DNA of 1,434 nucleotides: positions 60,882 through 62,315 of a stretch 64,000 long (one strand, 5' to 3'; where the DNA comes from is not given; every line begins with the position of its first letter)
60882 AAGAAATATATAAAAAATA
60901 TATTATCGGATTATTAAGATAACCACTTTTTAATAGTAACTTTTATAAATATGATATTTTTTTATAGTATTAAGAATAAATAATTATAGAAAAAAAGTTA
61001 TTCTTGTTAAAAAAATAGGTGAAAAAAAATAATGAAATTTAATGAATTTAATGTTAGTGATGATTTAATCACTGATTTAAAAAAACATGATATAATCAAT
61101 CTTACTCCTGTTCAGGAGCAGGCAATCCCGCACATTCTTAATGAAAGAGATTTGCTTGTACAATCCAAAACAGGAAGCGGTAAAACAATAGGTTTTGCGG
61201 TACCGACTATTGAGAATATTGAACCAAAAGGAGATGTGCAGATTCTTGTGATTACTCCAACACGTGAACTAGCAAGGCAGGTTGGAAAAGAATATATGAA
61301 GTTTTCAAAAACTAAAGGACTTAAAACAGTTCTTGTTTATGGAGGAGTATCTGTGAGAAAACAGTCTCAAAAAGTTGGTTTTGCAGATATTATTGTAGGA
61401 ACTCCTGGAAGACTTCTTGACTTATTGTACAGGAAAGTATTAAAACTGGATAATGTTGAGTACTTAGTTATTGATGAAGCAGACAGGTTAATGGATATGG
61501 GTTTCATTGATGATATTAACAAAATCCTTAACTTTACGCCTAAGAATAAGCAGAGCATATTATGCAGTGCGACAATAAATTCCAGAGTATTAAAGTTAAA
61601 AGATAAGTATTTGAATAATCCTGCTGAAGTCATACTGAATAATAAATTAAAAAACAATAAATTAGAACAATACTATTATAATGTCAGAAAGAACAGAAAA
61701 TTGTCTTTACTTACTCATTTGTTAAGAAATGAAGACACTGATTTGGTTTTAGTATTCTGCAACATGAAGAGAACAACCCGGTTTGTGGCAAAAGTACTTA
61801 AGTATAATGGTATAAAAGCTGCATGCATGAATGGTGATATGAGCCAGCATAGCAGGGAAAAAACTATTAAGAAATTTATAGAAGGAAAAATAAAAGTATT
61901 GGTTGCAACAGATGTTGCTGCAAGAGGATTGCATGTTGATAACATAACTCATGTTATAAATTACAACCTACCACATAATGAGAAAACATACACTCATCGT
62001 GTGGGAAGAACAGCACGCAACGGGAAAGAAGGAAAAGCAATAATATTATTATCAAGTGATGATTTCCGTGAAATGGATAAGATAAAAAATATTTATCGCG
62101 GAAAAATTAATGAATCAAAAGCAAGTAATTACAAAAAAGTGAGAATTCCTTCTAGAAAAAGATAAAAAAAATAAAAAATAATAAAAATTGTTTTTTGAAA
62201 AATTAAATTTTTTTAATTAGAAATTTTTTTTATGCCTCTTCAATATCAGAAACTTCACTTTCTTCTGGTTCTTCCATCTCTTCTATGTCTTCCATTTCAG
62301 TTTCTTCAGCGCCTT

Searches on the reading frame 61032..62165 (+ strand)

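Call 33: search_protein_families(library=pfam, proteins=[window:61032-62165:+], max_evalue=0.001)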
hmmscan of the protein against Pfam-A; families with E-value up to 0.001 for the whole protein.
window:61032-62165:+ (377 aa): 6 families
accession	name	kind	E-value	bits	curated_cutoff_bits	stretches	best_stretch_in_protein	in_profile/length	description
PF00270.35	DEAD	-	2.1e-50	171.2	26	1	25-186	1-164/167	DEAD/DEAH box helicase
PF00271.37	Helicase_C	-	2.2e-33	115.3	23.5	1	223-331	2-110/110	Helicase conserved C-terminal domain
PF04851.21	ResIII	-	5e-14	53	22.5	1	22-182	2-162/164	Type III restriction enzyme, res subunit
PF07517.20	SecA_DEAD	-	0.00016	21.5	24.6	0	21-154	73-210/290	SecA DEAD-like domain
PF14617.12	CMS1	-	0.00023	21.1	35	1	114-150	175-208/250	U3-containing 90S pre-ribosomal complex subunit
PF13604.12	AAA_30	-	0.00053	20.2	27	0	24-151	2-98/191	AAA domain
